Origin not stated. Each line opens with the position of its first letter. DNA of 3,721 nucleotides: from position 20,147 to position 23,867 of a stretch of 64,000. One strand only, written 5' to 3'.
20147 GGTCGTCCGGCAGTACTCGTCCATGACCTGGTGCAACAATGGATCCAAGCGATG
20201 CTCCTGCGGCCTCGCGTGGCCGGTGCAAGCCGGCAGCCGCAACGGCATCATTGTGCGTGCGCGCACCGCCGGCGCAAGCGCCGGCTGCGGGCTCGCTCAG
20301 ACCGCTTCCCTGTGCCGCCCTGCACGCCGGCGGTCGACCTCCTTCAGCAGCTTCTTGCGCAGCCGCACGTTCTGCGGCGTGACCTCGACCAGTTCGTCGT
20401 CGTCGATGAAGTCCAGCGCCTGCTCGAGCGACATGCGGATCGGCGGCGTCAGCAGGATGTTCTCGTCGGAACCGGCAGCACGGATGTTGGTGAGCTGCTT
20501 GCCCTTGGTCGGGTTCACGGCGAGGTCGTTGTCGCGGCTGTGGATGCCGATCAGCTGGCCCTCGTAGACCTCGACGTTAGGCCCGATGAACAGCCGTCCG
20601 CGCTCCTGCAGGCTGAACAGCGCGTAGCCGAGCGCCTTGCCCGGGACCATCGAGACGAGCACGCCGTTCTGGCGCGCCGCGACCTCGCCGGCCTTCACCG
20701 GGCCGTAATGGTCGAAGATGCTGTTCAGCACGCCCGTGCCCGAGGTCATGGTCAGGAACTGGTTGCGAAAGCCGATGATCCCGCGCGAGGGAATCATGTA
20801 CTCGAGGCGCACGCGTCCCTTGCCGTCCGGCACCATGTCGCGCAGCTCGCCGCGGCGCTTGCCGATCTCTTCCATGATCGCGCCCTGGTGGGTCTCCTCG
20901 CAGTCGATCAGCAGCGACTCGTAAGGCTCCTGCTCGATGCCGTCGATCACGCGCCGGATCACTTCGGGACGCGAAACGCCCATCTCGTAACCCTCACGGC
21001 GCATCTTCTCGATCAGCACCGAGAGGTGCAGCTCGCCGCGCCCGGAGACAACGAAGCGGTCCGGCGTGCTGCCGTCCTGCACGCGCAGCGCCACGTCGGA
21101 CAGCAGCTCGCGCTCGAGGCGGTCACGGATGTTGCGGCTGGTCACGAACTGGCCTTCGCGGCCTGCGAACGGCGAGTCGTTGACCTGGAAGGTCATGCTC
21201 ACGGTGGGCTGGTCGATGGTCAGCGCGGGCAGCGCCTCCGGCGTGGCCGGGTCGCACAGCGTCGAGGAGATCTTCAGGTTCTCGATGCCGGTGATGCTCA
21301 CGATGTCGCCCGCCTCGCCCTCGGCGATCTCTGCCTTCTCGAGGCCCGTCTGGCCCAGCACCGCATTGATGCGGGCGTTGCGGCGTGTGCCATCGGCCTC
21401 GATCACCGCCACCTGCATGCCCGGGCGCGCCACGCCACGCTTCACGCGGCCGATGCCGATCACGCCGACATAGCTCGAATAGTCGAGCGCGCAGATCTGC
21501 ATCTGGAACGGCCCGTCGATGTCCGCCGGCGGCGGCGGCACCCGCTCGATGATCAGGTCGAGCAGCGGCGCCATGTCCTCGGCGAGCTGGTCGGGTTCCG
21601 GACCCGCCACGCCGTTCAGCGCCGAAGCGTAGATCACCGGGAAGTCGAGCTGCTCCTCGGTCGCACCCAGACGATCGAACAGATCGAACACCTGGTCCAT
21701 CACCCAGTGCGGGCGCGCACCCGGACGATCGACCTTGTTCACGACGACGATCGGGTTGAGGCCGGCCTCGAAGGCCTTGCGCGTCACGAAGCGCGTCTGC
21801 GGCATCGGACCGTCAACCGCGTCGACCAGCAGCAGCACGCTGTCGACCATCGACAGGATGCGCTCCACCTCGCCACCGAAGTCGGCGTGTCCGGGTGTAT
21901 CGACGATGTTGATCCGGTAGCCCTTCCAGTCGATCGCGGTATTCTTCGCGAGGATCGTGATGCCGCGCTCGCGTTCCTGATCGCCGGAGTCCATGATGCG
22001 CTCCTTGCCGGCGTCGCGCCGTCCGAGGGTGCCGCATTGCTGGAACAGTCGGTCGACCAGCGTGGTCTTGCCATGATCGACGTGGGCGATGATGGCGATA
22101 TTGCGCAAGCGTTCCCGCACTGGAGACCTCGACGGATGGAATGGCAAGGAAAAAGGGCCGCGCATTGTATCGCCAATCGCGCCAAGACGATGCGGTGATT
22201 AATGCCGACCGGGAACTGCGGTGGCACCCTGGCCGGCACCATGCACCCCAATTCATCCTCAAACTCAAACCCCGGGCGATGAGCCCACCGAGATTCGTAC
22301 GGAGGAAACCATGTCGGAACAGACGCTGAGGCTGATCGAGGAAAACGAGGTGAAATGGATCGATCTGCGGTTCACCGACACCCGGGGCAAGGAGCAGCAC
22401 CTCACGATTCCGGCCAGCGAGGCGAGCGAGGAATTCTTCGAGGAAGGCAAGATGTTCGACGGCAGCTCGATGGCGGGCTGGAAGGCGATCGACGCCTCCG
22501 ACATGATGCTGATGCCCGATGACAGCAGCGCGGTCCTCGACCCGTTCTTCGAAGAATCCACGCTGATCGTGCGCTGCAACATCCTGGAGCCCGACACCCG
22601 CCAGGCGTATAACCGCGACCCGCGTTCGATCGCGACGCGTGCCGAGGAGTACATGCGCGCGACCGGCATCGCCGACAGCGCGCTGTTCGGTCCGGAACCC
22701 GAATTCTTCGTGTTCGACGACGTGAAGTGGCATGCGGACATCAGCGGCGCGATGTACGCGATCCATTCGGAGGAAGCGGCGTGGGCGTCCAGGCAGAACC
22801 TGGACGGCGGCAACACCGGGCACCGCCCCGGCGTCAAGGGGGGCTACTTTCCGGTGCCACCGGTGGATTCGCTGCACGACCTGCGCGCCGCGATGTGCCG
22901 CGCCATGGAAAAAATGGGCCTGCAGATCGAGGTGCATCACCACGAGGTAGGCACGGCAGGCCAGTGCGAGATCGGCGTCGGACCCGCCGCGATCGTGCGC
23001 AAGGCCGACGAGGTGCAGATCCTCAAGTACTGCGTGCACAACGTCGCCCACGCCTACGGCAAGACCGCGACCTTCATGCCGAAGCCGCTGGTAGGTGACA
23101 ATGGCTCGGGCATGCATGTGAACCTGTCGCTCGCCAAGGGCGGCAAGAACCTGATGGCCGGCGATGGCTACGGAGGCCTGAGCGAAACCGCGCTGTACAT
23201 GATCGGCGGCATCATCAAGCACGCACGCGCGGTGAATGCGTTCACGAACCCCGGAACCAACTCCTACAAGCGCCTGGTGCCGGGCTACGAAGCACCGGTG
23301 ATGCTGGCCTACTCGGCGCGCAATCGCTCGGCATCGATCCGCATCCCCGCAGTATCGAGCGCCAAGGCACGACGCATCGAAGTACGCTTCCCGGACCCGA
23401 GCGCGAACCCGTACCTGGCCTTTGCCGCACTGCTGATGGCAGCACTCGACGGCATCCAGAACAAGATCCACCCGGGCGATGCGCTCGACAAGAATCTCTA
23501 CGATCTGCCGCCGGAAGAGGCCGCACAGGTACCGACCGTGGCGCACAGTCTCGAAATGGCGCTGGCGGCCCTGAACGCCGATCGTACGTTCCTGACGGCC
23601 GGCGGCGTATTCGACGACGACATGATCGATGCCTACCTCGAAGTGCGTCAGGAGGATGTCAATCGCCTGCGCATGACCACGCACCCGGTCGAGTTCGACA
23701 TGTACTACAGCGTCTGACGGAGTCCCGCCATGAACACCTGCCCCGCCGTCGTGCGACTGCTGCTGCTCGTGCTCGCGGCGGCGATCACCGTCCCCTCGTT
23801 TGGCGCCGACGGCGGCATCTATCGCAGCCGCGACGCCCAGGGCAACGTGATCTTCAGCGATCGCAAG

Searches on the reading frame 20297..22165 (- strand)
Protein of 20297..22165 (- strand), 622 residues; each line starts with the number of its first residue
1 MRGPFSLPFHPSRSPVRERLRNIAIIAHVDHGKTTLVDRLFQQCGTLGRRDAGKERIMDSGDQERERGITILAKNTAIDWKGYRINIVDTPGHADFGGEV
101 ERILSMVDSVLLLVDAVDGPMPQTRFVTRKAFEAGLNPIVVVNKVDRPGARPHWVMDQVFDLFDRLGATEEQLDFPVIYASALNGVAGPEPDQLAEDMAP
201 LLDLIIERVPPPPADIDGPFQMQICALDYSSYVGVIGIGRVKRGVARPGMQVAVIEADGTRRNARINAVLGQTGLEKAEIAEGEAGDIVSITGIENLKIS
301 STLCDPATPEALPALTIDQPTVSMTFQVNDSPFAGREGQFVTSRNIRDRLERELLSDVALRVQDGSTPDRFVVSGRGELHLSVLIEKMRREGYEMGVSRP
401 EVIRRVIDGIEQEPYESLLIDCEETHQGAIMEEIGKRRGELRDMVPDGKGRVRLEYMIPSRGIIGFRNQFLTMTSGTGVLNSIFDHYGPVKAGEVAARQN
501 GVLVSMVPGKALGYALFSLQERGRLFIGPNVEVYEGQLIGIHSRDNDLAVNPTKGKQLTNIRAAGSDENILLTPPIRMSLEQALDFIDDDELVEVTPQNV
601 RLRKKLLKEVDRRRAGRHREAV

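Call 77: search_protein_families(library=pfam, proteins=[window:20297-22165:-], max_evalue=0.00001)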
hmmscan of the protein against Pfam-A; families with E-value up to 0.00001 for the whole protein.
window:20297-22165:- (622 aa): 5 families
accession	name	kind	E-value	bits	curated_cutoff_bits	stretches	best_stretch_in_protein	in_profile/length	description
PF00009.33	GTP_EFTU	-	2.5e-57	194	26.5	1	19-210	2-187/188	Elongation factor Tu GTP binding domain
PF21018.2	BipA_C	-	2.2e-46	156.6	23.8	1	500-608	1-109/110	TypA/BipA C-terminal domain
PF00679.30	EFG_C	-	1.7e-22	79.6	27.9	1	412-492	3-83/89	Elongation factor G C-terminus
PF03144.31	GTP_EFTU_D2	-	1.4e-09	38.7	30.3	1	234-304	1-73/73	Elongation factor Tu domain 2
PF01926.29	MMR_HSR1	-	8e-06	26.4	21.9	0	23-144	2-113/113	50S ribosome-binding GTPase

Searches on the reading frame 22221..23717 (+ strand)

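Call 77: search_protein_families(library=pfam, proteins=[window:22221-23717:+], max_evalue=0.00001)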
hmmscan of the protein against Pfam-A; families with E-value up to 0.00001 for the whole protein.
window:22221-23717:+ (498 aa): 2 families
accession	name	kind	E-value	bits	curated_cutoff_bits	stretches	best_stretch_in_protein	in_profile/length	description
PF00120.29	Gln-synt_C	-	1.9e-134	448.5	24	1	132-495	2-344/344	Glutamine synthetase, catalytic domain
PF03951.24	Gln-synt_N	-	9.1e-30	102.6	33.4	1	43-124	1-82/82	Glutamine synthetase, beta-Grasp domain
